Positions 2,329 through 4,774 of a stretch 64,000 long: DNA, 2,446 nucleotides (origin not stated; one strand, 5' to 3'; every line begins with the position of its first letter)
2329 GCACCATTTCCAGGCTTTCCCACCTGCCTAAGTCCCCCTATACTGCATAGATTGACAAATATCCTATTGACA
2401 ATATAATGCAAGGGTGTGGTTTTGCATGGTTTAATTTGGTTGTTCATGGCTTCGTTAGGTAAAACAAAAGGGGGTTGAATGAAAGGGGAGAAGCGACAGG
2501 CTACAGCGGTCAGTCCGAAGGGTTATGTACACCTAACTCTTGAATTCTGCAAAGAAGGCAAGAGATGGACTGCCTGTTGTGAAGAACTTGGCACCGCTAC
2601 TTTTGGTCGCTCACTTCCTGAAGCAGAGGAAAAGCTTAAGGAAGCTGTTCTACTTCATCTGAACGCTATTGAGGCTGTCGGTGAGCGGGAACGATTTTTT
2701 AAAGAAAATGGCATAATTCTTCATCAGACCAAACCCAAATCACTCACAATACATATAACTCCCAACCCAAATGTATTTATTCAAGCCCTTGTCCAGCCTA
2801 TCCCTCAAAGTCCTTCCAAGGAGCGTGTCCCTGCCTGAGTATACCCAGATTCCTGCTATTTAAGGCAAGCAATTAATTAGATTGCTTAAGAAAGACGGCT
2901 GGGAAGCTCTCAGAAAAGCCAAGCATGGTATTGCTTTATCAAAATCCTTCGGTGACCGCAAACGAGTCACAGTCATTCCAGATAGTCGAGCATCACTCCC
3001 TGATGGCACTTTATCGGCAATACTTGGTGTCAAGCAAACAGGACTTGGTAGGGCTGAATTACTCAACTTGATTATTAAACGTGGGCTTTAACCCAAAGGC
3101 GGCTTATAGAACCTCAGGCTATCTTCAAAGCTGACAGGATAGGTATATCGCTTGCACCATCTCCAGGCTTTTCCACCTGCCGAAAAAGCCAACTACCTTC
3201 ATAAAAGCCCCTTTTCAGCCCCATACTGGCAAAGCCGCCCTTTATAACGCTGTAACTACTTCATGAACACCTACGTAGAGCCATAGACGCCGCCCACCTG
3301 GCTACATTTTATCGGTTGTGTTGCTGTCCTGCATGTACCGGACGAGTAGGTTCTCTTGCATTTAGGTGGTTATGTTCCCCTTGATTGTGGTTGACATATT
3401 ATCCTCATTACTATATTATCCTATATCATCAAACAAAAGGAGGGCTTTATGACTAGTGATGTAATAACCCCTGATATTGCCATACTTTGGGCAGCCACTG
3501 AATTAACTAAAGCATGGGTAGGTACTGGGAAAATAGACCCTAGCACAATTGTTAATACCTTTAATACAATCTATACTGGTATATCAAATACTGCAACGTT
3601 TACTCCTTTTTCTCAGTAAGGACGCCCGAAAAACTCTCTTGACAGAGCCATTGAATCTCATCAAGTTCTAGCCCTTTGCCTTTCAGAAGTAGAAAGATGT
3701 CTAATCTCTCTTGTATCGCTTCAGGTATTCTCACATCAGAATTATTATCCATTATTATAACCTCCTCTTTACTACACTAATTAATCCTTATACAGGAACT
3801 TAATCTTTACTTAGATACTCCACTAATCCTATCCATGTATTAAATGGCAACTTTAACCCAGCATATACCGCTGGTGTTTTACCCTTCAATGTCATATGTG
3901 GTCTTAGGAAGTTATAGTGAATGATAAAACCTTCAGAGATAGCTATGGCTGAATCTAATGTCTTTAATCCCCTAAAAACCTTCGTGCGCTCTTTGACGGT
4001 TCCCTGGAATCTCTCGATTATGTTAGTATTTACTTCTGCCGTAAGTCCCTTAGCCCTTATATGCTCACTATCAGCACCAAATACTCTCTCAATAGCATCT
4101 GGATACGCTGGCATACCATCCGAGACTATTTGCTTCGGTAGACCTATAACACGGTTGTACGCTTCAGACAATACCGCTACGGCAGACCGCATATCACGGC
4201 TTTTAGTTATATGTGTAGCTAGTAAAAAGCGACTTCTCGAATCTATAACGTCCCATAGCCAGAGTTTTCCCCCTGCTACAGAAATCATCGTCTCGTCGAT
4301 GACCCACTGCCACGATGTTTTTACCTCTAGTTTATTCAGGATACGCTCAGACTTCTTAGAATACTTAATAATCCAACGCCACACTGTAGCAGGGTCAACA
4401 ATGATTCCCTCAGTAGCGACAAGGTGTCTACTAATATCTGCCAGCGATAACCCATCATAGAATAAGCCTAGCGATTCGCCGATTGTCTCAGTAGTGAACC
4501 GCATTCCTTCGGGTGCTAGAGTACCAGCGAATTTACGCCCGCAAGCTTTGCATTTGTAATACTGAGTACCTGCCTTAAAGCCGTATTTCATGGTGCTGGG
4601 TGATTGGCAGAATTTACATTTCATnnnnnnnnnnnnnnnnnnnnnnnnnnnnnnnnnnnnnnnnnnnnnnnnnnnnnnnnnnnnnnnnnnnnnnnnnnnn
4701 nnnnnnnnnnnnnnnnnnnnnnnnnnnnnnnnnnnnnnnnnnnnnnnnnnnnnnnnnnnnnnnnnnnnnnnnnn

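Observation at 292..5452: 5.1-kb AT-rich genomic island bracketed by a ~40-bp imperfect direct repeat between feoB and a surface-protein gene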

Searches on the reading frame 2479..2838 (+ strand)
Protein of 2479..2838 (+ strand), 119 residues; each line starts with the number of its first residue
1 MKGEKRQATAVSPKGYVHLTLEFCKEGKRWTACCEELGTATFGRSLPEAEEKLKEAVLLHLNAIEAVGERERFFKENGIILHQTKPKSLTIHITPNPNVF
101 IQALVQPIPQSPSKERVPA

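Call 6: search_protein_families(library=pfam, proteins=[window:2479-2838:+], max_evalue=0.01)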
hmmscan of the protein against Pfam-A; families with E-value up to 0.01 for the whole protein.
window:2479-2838:+ (119 aa): 1 family
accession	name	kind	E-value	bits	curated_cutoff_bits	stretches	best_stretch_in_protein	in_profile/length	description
PF24113.1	DUF7387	-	0.0076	17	27.9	1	25-80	19-72/85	Family of unknown function (DUF7387)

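Call 47: search_protein_families(library=ncbifam, proteins=[window:2479-2838:+], max_evalue=0.01)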
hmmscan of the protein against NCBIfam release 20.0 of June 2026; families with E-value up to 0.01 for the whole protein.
window:2479-2838:+ (119 aa): 0 families

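Call 48: search_protein_families(library=padloc, proteins=[window:2479-2838:+], max_evalue=0.01)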
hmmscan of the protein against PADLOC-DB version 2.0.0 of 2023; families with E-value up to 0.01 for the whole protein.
window:2479-2838:+ (119 aa): 0 families

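Call 51: find_homologous_proteins(query=window:2479-2838:+, max_evalue=0.00001)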
Query window:2479-2838:+ (119 aa): 297 proteins with E <= 0.00001 among 302 candidates; the best 120 are listed.
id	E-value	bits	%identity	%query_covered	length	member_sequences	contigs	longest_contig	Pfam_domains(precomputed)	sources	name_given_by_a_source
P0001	1.3e-72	259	99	100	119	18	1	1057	-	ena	-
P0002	1.6e-40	156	68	98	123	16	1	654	-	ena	-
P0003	1.0e-36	143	65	92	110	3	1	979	-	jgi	jgi:predicted RNase H-like HicB family nuclease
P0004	1.2e-35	140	61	92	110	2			-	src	-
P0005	1.8e-35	139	65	84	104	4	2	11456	-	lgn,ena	-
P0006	2.0e-34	136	64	82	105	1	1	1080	-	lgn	-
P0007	2.2e-34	136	63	92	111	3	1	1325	-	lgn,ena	-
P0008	5.8e-34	135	65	81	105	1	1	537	-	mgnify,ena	mgnify:CR=1 FL=1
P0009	6.0e-34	134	64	82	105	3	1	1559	-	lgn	-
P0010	7.4e-34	134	64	82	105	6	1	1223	-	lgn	-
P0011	8.2e-34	134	61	84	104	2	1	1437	-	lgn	-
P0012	9.5e-34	134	65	81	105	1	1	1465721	-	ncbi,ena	-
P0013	9.7e-34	134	62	82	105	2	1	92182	-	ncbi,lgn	ncbi:MAG: hypothetical protein WC370_04375 [Dehalococcoidales bacterium]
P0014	1.3e-33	133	62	82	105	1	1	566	-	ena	-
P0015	1.4e-33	133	64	81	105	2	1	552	-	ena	-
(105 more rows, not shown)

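Call 52: list_cluster_members(proteins=[window:2479-2838:+, window:1742-2161:+, window:1257-1742:+, window:513-773:+, window:4621-5274:-, window:3800-4624:-, window:899-1255:+])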
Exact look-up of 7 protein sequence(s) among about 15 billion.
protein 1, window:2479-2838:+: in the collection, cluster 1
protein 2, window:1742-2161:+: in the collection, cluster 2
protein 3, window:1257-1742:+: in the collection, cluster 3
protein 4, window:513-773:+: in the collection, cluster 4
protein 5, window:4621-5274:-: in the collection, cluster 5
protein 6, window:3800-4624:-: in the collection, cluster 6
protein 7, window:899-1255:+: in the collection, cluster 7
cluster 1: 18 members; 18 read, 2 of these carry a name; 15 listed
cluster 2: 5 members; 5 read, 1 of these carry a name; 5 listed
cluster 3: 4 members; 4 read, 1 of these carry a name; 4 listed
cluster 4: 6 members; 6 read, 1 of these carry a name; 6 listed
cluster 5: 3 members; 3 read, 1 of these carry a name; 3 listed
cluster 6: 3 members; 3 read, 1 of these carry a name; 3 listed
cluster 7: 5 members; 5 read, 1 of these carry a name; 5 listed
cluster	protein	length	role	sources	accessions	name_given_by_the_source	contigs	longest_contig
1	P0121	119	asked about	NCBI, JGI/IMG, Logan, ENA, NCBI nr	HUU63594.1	MAG TPA: hypothetical protein VMX96_06735 [Dehalococcoidia bacterium] | hypothetical protein [Dehalococcoidia bacterium]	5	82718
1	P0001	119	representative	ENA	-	-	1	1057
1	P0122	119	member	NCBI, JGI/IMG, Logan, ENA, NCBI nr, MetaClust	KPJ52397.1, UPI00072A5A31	MAG: hypothetical protein AMJ37_02965 [Dehalococcoidia bacterium DG_18] | status=active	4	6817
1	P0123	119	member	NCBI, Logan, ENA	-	-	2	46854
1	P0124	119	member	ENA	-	-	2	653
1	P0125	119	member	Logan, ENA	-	-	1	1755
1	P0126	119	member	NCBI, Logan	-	-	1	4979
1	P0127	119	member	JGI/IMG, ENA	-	-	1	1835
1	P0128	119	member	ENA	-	-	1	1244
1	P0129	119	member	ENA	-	-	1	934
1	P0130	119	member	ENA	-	-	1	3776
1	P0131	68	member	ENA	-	-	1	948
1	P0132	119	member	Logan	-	-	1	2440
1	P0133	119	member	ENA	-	-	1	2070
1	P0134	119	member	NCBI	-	-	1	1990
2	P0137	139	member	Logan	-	-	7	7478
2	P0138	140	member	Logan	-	-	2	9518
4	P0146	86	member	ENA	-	-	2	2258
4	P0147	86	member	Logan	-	-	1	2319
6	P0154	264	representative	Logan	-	-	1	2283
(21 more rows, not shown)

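Call 53: find_encoding_contigs(protein=P0138, flank=10000, max_places=6)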
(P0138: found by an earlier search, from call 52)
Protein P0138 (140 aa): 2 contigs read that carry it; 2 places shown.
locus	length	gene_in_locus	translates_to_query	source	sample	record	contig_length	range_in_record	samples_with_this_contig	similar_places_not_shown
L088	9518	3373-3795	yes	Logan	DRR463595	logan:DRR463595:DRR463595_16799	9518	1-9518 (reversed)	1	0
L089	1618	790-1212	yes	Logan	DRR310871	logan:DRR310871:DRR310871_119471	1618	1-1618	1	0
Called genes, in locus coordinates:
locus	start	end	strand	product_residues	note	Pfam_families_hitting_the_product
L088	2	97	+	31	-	?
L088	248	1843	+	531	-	PF00656:Peptidase_C14, PF01650:Peptidase_C13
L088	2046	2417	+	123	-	-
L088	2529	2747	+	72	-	-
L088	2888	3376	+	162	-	PF13560:HTH_31 (weak), PF01381:HTH_3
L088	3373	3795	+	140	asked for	-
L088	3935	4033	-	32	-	-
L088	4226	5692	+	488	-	-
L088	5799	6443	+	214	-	PF01553:Acyltransferase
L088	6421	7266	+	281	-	PF02401:LYTB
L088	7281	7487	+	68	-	-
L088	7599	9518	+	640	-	?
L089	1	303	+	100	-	?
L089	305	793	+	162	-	PF13560:HTH_31 (weak), PF01381:HTH_3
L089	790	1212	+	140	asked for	-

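Call 54: find_encoding_contigs(protein=P0137, flank=10000, max_places=8)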
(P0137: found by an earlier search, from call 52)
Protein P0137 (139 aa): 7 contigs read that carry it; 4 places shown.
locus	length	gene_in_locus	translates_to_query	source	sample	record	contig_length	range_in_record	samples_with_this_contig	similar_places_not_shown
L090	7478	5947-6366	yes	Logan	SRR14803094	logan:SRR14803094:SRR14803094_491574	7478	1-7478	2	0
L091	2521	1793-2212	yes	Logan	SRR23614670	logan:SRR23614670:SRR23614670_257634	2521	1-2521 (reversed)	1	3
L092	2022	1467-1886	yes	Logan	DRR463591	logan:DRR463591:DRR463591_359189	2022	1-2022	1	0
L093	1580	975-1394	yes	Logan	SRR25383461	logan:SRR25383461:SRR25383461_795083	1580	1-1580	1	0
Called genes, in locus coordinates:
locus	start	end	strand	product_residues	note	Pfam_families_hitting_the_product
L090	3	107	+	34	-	?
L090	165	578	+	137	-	PF01475:FUR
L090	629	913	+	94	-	PF04023:FeoA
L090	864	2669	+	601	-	PF01926:MMR_HSR1, PF02421:FeoB_N, PF07670:Gate, PF07664:FeoB_C, PF07670:Gate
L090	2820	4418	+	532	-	PF00656:Peptidase_C14, PF01650:Peptidase_C13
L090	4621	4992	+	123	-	-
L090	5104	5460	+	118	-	-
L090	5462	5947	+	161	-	PF13560:HTH_31, PF01381:HTH_3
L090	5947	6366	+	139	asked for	-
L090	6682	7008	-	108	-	-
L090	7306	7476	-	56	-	?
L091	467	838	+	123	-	-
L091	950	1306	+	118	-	-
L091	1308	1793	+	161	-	PF13560:HTH_31, PF01381:HTH_3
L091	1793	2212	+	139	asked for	-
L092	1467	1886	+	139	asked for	-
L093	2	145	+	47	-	?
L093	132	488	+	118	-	-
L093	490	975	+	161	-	PF13560:HTH_31, PF01381:HTH_3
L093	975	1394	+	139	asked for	-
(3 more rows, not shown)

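Call 55: find_encoding_contigs(protein=P0123, flank=10000, max_places=6)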
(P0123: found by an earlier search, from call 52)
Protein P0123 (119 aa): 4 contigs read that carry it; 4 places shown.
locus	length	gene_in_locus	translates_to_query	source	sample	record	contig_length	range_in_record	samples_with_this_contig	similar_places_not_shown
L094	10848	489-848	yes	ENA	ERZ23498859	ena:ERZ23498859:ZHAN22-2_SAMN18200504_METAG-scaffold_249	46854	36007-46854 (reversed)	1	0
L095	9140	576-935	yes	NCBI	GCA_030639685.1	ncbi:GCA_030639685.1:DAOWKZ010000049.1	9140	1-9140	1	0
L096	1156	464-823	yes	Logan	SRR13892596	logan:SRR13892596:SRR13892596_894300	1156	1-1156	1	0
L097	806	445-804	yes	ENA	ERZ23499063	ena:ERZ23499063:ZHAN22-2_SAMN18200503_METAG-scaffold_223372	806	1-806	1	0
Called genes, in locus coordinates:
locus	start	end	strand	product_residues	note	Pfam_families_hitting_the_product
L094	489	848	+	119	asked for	-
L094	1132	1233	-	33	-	-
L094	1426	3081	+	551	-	-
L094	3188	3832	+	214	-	PF01553:Acyltransferase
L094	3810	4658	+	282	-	PF02401:LYTB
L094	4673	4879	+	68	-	-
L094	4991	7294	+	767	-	PF01326:PPDK_N, PF00391:PEP-utilizers, PF02896:PEP-utilizers_C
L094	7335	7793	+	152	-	PF01257:2Fe-2S_thioredx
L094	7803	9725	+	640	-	PF01512:Complex1_51K, PF10531:SLBB (weak), PF10589:NADH_4Fe-4S, PF13237:Fer4_10, PF14697:Fer4_21, PF12838:Fer4_7 (weak), PF13187:Fer4_9 (weak), PF00037:Fer4 (weak), +3 more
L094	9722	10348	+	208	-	PF00111:Fer2, PF13510:Fer2_4, PF22117:Fer4_Nqo3 (weak), PF12838:Fer4_7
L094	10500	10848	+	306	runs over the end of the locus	PF01966:HD, PF13286:HD_assoc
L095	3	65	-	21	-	?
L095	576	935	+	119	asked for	-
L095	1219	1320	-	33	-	-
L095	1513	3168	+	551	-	-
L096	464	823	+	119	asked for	-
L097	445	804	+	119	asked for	?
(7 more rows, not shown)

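Call 61: find_encoding_contigs(protein=P0147, flank=5000, max_places=6)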
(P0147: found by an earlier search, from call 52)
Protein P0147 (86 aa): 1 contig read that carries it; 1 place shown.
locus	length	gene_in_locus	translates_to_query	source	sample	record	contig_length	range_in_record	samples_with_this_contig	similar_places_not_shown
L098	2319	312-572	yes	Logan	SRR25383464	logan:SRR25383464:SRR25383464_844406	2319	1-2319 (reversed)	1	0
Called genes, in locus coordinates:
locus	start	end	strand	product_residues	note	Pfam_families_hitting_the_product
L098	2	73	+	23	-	?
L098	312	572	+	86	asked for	-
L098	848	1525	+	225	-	-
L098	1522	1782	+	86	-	-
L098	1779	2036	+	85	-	-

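Call 62: find_encoding_contigs(protein=P0146, flank=5000, max_places=6)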
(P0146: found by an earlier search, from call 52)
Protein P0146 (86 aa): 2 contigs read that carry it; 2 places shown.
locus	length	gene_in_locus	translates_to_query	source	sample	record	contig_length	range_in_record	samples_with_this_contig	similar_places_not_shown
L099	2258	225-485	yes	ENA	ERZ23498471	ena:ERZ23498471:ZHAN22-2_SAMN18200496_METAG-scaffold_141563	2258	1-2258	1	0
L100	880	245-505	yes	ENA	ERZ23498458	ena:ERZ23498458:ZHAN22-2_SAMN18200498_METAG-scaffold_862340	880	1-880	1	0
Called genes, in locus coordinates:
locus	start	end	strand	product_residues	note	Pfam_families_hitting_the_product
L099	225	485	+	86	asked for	-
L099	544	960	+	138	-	PF07366:SnoaL, PF12680:SnoaL_2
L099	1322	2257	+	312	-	?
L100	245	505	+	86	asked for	-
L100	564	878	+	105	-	?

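Call 68: find_encoding_contigs(protein=P0012, flank=10000, max_places=3)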
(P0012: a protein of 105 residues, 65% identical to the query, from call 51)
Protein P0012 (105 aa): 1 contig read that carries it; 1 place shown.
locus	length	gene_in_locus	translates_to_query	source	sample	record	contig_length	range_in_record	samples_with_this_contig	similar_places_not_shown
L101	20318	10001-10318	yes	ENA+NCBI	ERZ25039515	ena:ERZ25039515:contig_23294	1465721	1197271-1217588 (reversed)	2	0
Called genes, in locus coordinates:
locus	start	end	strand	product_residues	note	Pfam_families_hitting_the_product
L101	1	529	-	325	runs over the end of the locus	PF00493:MCM (weak), PF05496:RuvB_N (weak), PF20030:bpMoxR, PF01078:Mg_chelatase (faint), PF00004:AAA (weak), PF07726:AAA_3, PF07728:AAA_5, PF17863:AAA_lid_2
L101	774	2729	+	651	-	PF02518:HATPase_c, PF00204:DNA_gyraseB, PF01751:Toprim, PF00986:DNA_gyraseB_C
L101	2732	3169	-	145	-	PF09719:C_GCAxxG_C_C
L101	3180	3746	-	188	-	PF01227:GTP_cyclohydroI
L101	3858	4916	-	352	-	PF00291:PALP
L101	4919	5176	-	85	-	-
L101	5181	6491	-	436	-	PF03447:NAD_binding_3, PF00742:Homoserine_dh, PF01842:ACT, PF22629:ACT_AHAS_ss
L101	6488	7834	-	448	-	PF13623:SurA_N_2 (weak), PF13616:Rotamase_3 (faint), PF00639:Rotamase (weak)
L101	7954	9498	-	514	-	PF00890:FAD_binding_2, PF01266:DAO, PF03486:HI0933_like (faint), PF07992:Pyr_redox_2 (faint), PF02910:Succ_DH_flav_C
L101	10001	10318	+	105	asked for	-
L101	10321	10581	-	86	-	PF07927:HicA_toxin (weak)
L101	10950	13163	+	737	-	PF01966:HD, PF13328:HD_4, PF04607:RelA_SpoT, PF02824:TGS, PF19296:RelA_AH, PF28438:RelA_RIS, PF13291:ACT_4, PF22629:ACT_AHAS_ss (weak), +1 more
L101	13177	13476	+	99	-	PF01649:Ribosomal_S20p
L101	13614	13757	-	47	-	PF06397:Desulfoferrod_N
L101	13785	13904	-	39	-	PF06397:Desulfoferrod_N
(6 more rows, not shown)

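Call 71: find_encoding_contigs(protein=P0154, flank=5000, max_places=4)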
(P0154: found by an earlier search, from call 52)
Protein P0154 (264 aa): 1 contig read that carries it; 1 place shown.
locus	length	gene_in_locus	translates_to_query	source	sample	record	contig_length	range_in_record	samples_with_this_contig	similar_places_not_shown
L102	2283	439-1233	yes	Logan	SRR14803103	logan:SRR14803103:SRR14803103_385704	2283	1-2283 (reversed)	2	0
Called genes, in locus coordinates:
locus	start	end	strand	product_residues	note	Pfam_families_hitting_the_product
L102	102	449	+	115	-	-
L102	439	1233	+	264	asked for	PF00665:rve, PF13610:DDE_Tnp_IS240, PF13683:rve_3 (weak)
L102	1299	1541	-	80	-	-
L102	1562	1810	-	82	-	-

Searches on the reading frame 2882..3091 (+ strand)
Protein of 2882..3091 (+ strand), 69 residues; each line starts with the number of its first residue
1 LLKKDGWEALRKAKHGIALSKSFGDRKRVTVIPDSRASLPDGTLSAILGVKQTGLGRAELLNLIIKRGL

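Call 6: search_protein_families(library=pfam, proteins=[window:2882-3091:+], max_evalue=0.01)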
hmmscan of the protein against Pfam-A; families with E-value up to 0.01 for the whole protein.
window:2882-3091:+ (69 aa): 1 family
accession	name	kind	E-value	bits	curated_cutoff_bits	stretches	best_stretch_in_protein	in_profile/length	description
PF07927.17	HicA_toxin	-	0.00025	21.5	27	1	2-55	8-58/58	HicA toxin of bacterial toxin-antitoxin,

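Call 47: search_protein_families(library=ncbifam, proteins=[window:2882-3091:+], max_evalue=0.01)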
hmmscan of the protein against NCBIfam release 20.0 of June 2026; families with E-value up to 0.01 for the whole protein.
window:2882-3091:+ (69 aa): 0 families

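Call 48: search_protein_families(library=padloc, proteins=[window:2882-3091:+], max_evalue=0.01)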
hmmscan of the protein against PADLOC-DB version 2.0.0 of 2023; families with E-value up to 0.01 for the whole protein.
window:2882-3091:+ (69 aa): 0 families

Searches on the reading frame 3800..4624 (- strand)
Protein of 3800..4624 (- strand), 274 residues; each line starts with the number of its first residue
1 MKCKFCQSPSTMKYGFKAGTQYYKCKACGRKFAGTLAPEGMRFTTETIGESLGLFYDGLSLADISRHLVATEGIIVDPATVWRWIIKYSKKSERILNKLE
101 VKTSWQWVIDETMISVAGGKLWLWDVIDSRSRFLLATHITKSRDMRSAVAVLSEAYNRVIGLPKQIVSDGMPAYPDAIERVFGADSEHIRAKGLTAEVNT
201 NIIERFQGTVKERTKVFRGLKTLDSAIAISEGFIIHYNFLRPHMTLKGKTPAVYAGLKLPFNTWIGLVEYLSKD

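Call 6: search_protein_families(library=pfam, proteins=[window:3800-4624:-], max_evalue=0.01)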
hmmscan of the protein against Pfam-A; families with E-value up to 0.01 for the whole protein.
window:3800-4624:- (274 aa): 4 families
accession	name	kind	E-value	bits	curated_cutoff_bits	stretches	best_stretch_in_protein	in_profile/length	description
PF13610.12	DDE_Tnp_IS240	-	9.4e-20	71.6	27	1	105-235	2-131/139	DDE domain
PF00665.32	rve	-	2.4e-09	37.8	32.6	1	105-175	6-79/102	Integrase core domain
PF13683.12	rve_3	-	8e-08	32.4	26.5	1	202-251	18-67/67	Integrase core domain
PF03050.20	DDE_Tnp_IS66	-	6.5e-05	22.9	23.1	1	55-176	17-140/284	Transposase IS66 family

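Call 29: find_encoding_contigs(protein=window:3800-4624:-, flank=4000, max_places=10)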
Protein window:3800-4624:- (274 aa): 3 contigs read that carry it; 1 place shown.
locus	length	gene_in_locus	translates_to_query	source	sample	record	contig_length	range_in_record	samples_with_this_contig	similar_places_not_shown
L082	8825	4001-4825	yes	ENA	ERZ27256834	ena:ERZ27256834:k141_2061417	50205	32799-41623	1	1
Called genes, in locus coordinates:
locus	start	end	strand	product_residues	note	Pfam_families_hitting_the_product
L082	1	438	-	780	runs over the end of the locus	PF01326:PPDK_N, PF00391:PEP-utilizers, PF02896:PEP-utilizers_C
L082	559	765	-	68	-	-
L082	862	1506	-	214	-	PF01553:Acyltransferase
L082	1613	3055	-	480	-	-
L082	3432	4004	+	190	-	-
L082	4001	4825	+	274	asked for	PF00665:rve, PF13610:DDE_Tnp_IS240, PF13683:rve_3 (weak)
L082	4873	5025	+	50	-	-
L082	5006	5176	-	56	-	-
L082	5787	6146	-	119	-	-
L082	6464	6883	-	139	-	-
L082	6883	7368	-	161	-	PF13560:HTH_31 (weak), PF01381:HTH_3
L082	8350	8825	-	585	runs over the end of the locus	PF02421:FeoB_N, PF01926:MMR_HSR1, PF07670:Gate, PF07664:FeoB_C, PF07670:Gate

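Call 47: search_protein_families(library=ncbifam, proteins=[window:3800-4624:-], max_evalue=0.01)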
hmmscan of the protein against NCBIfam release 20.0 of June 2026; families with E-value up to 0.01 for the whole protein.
window:3800-4624:- (274 aa): 11 families
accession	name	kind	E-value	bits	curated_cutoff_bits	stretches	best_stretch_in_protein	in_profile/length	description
NF033587.1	transpos_IS6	equivalog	1.8e-41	142.1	125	1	39-241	2-202/202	IS6 family transposase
NF033577.2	transpos_IS481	equivalog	9.5e-17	61.4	224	1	62-252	80-281/284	IS481 family transposase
NF033558.1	transpos_IS1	equivalog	3.1e-15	56.6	100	1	3-210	1-189/199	IS1 family transposase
NF033516.0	transpos_IS3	equivalog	2.7e-13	49.9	160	1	106-254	218-368/369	IS3 family transposase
NF050000.1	IS1_IS1595_Zn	domain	1.8e-08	34.8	28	1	3-33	1-32/34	IS1/IS1595 family N-terminal zinc-binding domain-containing protein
NF048018.1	IS256_N_4Cys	domain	8e-08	32.8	27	1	2-32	1-31/31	transposase-like zinc-binding domain-containing protein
NF033517.1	transpos_IS66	equivalog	8e-08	31.7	180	1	22-174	63-215/387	IS66 family transposase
NF033588.1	transpos_ISC774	exception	2.5e-07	30.4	200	1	44-188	17-144/195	IS6 family transposase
NF033543.2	transpos_IS256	equivalog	4e-06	26.1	150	1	36-183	52-207/338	IS256 family transposase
NF048019.1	IS256_Zn_var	equivalog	7.4e-06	25.4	150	1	5-34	2-31/304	IS256 family transposase, variant Zn-binding type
NF041731.2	transpos_ISH6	equivalog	0.0018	17.1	240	0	24-115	90-184/414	ISH6 family transposase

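Call 48: search_protein_families(library=padloc, proteins=[window:3800-4624:-], max_evalue=0.01)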
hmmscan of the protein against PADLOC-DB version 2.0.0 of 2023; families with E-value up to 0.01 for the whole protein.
window:3800-4624:- (274 aa): 0 families
